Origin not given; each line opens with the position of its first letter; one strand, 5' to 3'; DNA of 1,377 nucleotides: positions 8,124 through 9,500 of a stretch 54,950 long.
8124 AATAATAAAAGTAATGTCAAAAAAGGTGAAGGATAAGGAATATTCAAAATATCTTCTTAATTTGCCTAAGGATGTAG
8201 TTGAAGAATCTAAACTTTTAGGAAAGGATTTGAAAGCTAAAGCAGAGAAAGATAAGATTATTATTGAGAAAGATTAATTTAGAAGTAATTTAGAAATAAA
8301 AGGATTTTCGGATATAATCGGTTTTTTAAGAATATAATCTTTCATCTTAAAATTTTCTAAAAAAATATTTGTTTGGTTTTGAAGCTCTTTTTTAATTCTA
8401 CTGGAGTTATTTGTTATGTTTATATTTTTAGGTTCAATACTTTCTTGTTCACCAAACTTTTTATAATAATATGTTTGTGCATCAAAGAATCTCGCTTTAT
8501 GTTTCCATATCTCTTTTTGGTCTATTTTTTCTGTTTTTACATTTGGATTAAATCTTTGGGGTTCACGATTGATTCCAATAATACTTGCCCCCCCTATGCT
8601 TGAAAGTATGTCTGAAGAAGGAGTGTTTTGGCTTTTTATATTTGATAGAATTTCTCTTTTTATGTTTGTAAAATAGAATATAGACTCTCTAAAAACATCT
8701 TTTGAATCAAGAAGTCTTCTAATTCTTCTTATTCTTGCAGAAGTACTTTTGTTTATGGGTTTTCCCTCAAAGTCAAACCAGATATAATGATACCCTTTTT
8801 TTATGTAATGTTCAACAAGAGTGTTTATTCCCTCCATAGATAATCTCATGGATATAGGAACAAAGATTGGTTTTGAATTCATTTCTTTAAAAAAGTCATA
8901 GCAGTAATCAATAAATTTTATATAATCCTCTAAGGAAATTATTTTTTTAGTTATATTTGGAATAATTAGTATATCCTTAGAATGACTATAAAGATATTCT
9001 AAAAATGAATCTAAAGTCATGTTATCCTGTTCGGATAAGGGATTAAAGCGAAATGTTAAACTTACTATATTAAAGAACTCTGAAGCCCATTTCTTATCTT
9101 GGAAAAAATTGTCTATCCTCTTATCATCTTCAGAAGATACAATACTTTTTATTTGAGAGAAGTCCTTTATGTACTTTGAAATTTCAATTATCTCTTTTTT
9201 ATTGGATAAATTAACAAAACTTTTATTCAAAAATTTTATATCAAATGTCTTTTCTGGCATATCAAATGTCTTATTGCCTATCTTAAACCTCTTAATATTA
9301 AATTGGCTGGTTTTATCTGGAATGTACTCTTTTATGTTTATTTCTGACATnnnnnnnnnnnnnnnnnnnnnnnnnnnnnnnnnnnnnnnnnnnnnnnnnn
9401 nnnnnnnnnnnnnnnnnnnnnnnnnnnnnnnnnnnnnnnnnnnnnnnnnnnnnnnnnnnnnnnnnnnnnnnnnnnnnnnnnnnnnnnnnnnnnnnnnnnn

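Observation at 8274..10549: Four-gene overlapping operon RHH / Panacea-like / PIN-like / unknown 358 aa inside a defence island: candidate new toxin-antitoxin or defence module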

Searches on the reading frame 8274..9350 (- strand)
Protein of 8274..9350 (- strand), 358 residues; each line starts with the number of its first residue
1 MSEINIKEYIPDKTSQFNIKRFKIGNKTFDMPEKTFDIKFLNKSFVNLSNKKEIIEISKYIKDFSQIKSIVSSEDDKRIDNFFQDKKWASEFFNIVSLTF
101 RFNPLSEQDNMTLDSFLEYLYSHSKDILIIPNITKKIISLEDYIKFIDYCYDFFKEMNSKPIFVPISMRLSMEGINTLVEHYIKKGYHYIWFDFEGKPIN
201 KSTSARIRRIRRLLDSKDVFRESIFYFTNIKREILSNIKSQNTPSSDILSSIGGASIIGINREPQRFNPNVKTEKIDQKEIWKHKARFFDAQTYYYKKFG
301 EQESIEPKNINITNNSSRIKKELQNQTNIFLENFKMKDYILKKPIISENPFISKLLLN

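Call 3: search_protein_families(library=pfam, proteins=[window:8274-9350:-], max_evalue=1)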
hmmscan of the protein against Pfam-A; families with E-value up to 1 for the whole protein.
window:8274-9350:- (358 aa): 0 families

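Call 4: search_protein_families(library=padloc, proteins=[window:8274-9350:-], max_evalue=1)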
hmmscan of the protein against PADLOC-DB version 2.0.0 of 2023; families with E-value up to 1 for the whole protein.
window:8274-9350:- (358 aa): 0 families

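Call 5: search_protein_families(library=ncbifam, proteins=[window:8274-9350:-], max_evalue=1)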
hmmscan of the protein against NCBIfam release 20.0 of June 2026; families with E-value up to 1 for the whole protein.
window:8274-9350:- (358 aa): 2 families
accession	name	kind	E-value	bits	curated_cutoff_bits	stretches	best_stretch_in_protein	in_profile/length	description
NF005107.0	PRK06545.1-5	equivalog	0.063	12.2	414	1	47-87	237-278/367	prephenate dehydrogenase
NF041594.1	dam_ctlPhtase_Archglob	equivalog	0.067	12.6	500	1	178-285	28-131/287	damage-control phosphatase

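Call 9: find_homologous_proteins(query=window:8274-9350:-, max_evalue=0.001)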
Query window:8274-9350:- (358 aa): 122 proteins with E <= 0.001 among 3134 candidates; the best 120 are listed.
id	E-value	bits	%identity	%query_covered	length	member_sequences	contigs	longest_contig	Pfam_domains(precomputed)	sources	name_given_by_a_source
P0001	2.3e-228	775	100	100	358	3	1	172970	-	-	-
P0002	1.2e-183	628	79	100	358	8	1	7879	-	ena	-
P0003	1.0e-171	589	74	100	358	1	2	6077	-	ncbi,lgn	-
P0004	2.5e-161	555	69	100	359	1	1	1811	-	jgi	jgi:hypothetical protein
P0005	1.1e-156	539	76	92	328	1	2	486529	-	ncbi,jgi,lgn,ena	ncbi:MAG: hypothetical protein WC812_02680 [Candidatus Pacearchaeota archaeon]|jgi:hypothetical prot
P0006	3.5e-132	459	60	100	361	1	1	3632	-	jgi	-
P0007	2.6e-128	446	56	100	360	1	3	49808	-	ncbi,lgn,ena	ncbi:MAG: hypothetical protein AABX83_01425 [Nanoarchaeota archaeon]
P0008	3.9e-87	311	47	97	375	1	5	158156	-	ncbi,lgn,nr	ncbi:hypothetical protein HYV81_00230 [Candidatus Woesearchaeota archaeon]|nr:hypothetical protein [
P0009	4.1e-79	284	43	96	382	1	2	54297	-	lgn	-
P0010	2.0e-78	282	42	97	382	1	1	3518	-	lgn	-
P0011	1.7e-76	276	43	97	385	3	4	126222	-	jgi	jgi:hypothetical protein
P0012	1.5e-73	266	43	97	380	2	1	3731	-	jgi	-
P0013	1.7e-73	266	42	97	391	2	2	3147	-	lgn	-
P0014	2.0e-73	266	41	96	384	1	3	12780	-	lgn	-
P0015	2.3e-70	256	40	97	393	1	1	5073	-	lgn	-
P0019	1.7e-69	253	39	97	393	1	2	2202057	-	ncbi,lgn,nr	ncbi:MAG: hypothetical protein IAX21_06005 [Candidatus Bathyarchaeota archaeon]|nr:MAG: hypothetical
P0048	7.1e-65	237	39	97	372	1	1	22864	-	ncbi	ncbi:MAG: hypothetical protein R6U44_08840 [Archaeoglobaceae archaeon]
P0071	1.6e-61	226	40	97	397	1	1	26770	-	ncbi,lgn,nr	ncbi:MAG: hypothetical protein EU529_09055 [Promethearchaeota archaeon]|nr:MAG: hypothetical protein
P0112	3.7e-46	176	33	97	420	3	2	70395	-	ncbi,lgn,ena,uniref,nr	ncbi:hypothetical protein [Thermococcus sp.]|uniref:hypothetical protein n=1 Tax=Thermococcus sp. Ta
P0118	1.8e-29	121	32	85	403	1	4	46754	-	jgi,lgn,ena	jgi:hypothetical protein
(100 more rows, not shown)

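Call 13: search_solved_structures(query=A1, max_evalue=10, show_alignments=2)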
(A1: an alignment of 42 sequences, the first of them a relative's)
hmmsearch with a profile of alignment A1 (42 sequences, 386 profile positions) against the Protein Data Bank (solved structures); distinct sequences matched with E-value up to 10: 1.
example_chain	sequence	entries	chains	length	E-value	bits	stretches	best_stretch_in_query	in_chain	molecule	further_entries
7a9j_A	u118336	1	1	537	0.072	15.1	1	122-196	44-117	Cfl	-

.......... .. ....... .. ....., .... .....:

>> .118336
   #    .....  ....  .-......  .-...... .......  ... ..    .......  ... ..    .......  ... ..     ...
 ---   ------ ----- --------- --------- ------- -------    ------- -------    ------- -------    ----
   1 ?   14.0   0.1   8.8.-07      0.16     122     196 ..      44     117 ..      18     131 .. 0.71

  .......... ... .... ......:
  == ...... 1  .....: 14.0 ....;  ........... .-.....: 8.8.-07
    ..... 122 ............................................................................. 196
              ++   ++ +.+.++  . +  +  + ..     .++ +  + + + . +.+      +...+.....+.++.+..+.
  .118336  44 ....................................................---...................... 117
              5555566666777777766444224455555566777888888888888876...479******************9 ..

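Call 14: find_encoding_contigs(protein=P0019, flank=6000, max_places=2)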
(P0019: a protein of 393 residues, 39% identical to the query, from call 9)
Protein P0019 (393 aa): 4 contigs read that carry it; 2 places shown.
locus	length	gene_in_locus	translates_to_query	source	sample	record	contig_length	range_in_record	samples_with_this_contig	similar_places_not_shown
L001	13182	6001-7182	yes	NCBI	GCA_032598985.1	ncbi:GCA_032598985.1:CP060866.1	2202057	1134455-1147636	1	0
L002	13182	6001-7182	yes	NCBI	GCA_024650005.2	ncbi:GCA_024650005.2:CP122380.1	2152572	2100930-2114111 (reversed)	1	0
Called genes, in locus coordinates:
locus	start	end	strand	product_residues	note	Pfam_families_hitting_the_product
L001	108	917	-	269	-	PF12686:DUF3800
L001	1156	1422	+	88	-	-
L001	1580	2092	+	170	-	PF09515:Thia_YuaJ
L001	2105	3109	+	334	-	PF00586:AIRS, PF02769:AIRS_C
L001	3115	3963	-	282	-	PF23023:Anti-Pycsar_Apyc1 (weak), PF13483:Lactamase_B_3, PF00753:Lactamase_B (weak), PF12706:Lactamase_B_2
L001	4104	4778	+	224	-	PF00696:AA_kinase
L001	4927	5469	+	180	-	-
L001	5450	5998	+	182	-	PF11848:DUF3368 (weak)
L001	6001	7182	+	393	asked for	-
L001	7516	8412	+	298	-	-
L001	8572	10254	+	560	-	PF05048:NosD (weak), PF13229:Beta_helix (weak), PF05048:NosD, PF13229:Beta_helix, PF05048:NosD, PF13229:Beta_helix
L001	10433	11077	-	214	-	PF01914:MarC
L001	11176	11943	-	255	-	PF01061:ABC2_membrane, PF12698:ABC2_membrane_3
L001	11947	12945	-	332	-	PF00005:ABC_tran, PF13175:AAA_15 (faint), PF13304:AAA_21, PF13732:DrrA1-3_C (faint)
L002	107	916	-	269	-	PF12686:DUF3800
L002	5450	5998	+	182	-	PF11848:DUF3368 (weak)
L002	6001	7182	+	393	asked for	-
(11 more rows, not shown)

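Call 15: find_encoding_contigs(protein=P0112, flank=6000, max_places=2)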
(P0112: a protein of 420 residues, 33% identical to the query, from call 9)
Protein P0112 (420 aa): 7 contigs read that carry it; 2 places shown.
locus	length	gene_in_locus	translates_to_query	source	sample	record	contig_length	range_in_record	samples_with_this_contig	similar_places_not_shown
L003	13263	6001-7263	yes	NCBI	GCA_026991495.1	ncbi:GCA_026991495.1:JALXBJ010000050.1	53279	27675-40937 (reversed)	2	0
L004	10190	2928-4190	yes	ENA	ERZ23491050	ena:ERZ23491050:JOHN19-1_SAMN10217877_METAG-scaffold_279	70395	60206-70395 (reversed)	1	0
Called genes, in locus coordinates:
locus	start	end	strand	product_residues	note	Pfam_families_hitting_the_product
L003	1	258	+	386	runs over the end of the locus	-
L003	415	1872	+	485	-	PF01935:DUF87 (faint)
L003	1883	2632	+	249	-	-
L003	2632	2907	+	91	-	-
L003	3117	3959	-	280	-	-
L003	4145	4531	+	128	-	-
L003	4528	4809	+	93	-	PF07927:HicA_toxin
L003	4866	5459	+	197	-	-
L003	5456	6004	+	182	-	PF11848:DUF3368 (weak)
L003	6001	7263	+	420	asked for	-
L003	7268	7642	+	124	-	PF04014:MazE_antitoxin (faint)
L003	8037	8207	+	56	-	-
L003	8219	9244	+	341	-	-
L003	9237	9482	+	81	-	-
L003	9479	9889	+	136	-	-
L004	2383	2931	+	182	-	PF11848:DUF3368 (weak)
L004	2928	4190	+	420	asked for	-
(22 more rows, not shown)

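Call 16: find_encoding_contigs(protein=P0008, flank=6000, max_places=2)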
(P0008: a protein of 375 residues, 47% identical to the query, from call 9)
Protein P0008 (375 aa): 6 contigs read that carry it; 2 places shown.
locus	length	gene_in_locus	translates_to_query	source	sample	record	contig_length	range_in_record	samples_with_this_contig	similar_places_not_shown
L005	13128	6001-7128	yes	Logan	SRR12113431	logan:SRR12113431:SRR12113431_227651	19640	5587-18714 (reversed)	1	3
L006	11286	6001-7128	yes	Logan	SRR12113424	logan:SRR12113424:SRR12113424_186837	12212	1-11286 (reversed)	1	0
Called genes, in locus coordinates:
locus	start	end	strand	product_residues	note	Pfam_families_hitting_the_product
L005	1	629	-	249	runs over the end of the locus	PF07650:KH_2, PF00189:Ribosomal_S3_C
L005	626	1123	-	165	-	PF00237:Ribosomal_L22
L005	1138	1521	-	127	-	PF00203:Ribosomal_S19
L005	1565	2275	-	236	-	PF00181:Ribosomal_L2_N, PF03947:Ribosomal_L2_C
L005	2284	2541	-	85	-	PF00276:Ribosomal_L23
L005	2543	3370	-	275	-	PF00573:Ribosomal_L4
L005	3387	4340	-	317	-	PF00297:Ribosomal_L3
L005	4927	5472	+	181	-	-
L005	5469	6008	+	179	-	-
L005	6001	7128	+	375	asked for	-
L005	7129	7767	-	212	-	PF01694:Rhomboid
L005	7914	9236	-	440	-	PF04104:DNA_primase_lrg (weak)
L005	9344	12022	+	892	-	-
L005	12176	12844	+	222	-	-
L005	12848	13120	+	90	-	PF03501:S10_plectin (weak), PF14947:HTH_45, PF24409:wHTH-PRTase_assc (weak)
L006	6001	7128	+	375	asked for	-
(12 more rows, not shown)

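Call 18: find_encoding_contigs(protein=P0071, flank=6000, max_places=1)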
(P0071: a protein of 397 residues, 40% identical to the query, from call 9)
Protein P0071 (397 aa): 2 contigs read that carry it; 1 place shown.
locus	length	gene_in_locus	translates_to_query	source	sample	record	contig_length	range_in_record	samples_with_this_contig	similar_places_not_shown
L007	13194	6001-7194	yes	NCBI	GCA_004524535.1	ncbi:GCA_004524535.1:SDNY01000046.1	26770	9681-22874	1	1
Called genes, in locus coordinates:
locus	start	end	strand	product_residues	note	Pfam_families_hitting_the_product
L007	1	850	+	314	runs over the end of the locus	PF00070:Pyr_redox (faint), PF00890:FAD_binding_2 (faint), PF01266:DAO (faint), PF07992:Pyr_redox_2, PF12831:FAD_oxidored (weak), PF13738:Pyr_redox_3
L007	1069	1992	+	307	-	PF02899:Phage_int_SAM_1, PF13495:Phage_int_SAM_4 (faint), PF00589:Phage_integrase, PF22823:MrpR_C_cat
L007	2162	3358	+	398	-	PF13401:AAA_22, PF22703:Cdc6_lid, PF09079:WHD_Cdc6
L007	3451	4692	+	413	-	PF00682:HMGL-like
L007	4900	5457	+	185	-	-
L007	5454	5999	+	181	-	-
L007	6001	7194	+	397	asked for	-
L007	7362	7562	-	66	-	-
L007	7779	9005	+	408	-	PF04015:DUF362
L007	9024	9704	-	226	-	PF06197:DUF998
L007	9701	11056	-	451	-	PF01120:Alpha_L_fucos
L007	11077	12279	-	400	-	-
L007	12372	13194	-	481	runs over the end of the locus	PF11794:HpaB_N, PF03241:HpaB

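Call 19: find_encoding_contigs(protein=P0048, flank=6000, max_places=1)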
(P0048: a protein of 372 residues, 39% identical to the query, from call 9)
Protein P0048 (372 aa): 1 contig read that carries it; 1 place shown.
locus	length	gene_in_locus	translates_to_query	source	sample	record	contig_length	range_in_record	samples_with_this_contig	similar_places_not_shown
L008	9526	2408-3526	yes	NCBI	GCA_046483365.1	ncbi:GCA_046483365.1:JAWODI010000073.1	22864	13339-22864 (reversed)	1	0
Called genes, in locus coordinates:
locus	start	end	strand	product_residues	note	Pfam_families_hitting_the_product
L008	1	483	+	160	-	PF14535:AMP-binding_C_2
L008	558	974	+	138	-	PF13840:ACT_7 (faint), PF19571:ACT_8, PF01842:ACT (weak), PF22629:ACT_AHAS_ss (weak), PF01842:ACT (weak), PF22468:ACT_9 (weak)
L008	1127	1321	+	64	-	-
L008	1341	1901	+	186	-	-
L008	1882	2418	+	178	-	-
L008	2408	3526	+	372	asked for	-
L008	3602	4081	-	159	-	PF04519:Bactofilin (faint)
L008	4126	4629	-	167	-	PF14810:TGT_C2, PF01472:PUA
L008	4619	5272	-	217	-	PF01255:Prenyltransf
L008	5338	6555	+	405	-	PF01940:DUF92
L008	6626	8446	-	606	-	PF05362:Lon_C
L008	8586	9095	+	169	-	PF02002:TFIIE_alpha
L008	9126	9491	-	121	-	-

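Call 20: find_encoding_contigs(protein=P0118, flank=6000, max_places=2)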
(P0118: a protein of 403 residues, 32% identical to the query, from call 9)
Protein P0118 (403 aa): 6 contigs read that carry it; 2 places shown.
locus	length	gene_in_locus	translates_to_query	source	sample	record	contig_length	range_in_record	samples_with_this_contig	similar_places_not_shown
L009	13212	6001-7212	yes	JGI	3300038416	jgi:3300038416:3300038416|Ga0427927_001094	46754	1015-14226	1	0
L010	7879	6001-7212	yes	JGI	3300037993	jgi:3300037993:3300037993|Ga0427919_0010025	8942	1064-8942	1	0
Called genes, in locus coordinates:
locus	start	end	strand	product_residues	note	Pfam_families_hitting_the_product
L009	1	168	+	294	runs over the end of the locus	-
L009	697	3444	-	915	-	PF16709:SCAB-Ig (faint), PF23197:IG_AIR9 (faint), PF01833:TIG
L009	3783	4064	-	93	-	-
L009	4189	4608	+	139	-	-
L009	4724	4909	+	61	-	-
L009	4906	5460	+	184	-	-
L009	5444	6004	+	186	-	PF11848:DUF3368 (weak)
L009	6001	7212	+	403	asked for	-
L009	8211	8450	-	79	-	-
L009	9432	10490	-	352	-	PF00083:Sugar_tr, PF07690:MFS_1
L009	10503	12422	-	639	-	PF17214:KH_TffA, PF07650:KH_2 (weak), PF00753:Lactamase_B (weak), PF12706:Lactamase_B_2, PF16661:Lactamase_B_6, PF10996:Beta-Casp, PF07521:RMMBL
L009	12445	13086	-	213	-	PF00227:Proteasome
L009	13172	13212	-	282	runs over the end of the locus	PF00571:CBS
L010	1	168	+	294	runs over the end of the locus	-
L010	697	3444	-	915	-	PF16709:SCAB-Ig (faint), PF23197:IG_AIR9 (faint), PF01833:TIG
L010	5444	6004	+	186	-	PF11848:DUF3368 (weak)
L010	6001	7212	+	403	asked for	-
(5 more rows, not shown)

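Call 21: predict_structure(alignment_id=A1)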
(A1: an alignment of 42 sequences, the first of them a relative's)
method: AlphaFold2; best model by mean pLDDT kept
length: 358 residues; sequences in the alignment: 42
mean_pLDDT: 91.3   pTM: 0.91
mean pLDDT of the five models: 91.3, 91.2, 90.6, 90.0, 88.2
residues with pLDDT >= 90: 264; 70-90: 77; 50-70: 16; < 50: 1
segments of 3 or more residues with pLDDT < 50: none
pLDDT, mean of each block of 10 residues (from residue 1): 87 93 93 95 73 91 95 95 89 94 89 96 94 89 97 89 96 97 97 95 95 96 97 90 95 96 69 74 91 94 85 94 97 93 91 83
secondary structure, 60 per line:
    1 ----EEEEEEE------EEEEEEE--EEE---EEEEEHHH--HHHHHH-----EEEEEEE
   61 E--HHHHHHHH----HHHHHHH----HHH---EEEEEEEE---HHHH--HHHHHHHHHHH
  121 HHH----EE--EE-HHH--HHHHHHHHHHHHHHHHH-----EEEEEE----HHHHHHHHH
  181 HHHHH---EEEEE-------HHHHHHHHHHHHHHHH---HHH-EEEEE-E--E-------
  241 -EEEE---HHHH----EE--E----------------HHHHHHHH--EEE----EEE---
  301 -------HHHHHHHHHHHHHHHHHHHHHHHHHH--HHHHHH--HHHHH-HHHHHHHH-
elements in order: E5-11 E18-24 E27-29 E33-37 H43-48 E54-61 H64-71 H76-82 E93-100 H104-107 H110-123 H140-156 E162-167 H172-185 E189-193 H201-216 E224-228 E242-245 H249-252 H278-285 E288-290 E295-297 H308-333 H336-341 H344-348 H350-357

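Call 25: fold_search(model_id=the predicted structure, library=pdb)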
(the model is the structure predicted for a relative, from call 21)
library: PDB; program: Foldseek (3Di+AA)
matches with E <= 10: 1724; with E <= 0.001: 56
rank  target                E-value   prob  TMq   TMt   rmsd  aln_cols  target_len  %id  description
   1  2z1x                  1.2e-05  1.00  0.45  0.44   6.4       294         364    8  tRNA guanine transglycosylase E235Q mutant in complex with preQ1 (released 2007-11-06)
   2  2pwv                  2.1e-05  1.00  0.40  0.40   7.0       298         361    9  tRNA guanine transglycosylase E235Q mutant in complex with preQ0 (released 2007-10-30)
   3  1odz_A                2.1e-05  1.00  0.38  0.36   7.6       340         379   12  Expansion of the glycosynthase repertoire to produce defined manno-oligosaccharides (released 2003-07-10)
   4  4puj                  4.4e-05  1.00  0.45  0.44   5.9       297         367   10  tRNA-Guanine Transglycosylase (TGT) in Complex with 6-Amino-2-{[2-(morpholin-4-yl)ethyl]amino}-1H,7H,8H-imidazo[4,5-g]qu (released 2014-07-16)
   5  4pum                  4.7e-05  1.00  0.46  0.45   6.1       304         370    9  tRNA-Guanine Transglycosylase (TGT) Mutant D156N in Complex with 6-Amino-2-(methylamino)-1H,7H,8H-imidazo[4,5-g]quinazol (released 2014-07-16)
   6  4q4s                  5.3e-05  1.00  0.45  0.44   5.9       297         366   10  tRNA-Guanine Transglycosylase (TGT) in Complex with 6-Amino-2-[(thiophen-2-ylmethyl)amino]-1H,7H,8H-imidazo[4,5-g]quinaz (released 2014-07-09)
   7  5i09                  6.7e-05  1.00  0.40  0.39   6.9       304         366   10  tRNA guanine transglycosylase (TGT) in soaked complex with Furanoside-Based lin-Benzoguanine 3 (released 2017-02-15)
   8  7zz3_C                8.1e-05  1.00  0.36  0.14   5.4       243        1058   12  Cryo-EM structure of "BC react" conformation of Lactococcus lactis pyruvate carboxylase with acetyl-CoA (released 2022-10-12)
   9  2qzr                  8.6e-05  1.00  0.46  0.46   5.8       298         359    9  tRNA-Guanine Transglycosylase(TGT) in Complex with 6-amino-2-[(1-naphthylmethyl)amino]-3,7-dihydro-8H-imidazo[4,5-g]quin (released 2007-09-11)
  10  4rli                  9.1e-05  1.00  0.42  0.43   7.7       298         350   10  Crystal structure of human dihydroorotate dehydrogenase (DHODH) with DH03A048 (released 2015-11-04)
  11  3hfy                  1.1e-04  1.00  0.40  0.41   7.0       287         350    6  Mutant of tRNA-guanine transglycosylase (K52M) (released 2009-08-18)
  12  2x2y_B                1.1e-04  1.00  0.38  0.31   6.9       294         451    9  Cellulomonas fimi endo-beta-1,4-mannanase double mutant (released 2010-06-23)
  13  6yiq_B                1.2e-04  1.00  0.45  0.44   5.9       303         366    8  tRNA-Guanine Transglycosylase (TGT) in co-crystallized complex (P2) with 6-amino-2-(methylamino)-4-phenethyl-1,7-dihyd (released 2020-04-15)
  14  2z1v                  1.3e-04  1.00  0.41  0.40   7.1       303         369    9  tRNA guanine transglycosylase E235Q mutant apo structure, pH 8.5 (released 2007-11-06)
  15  7ovo_A                1.5e-04  1.00  0.45  0.44   6.3       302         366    9  Heterodimeric murine tRNA-guanine transglycosylase in complex with queuine (released 2022-06-22)
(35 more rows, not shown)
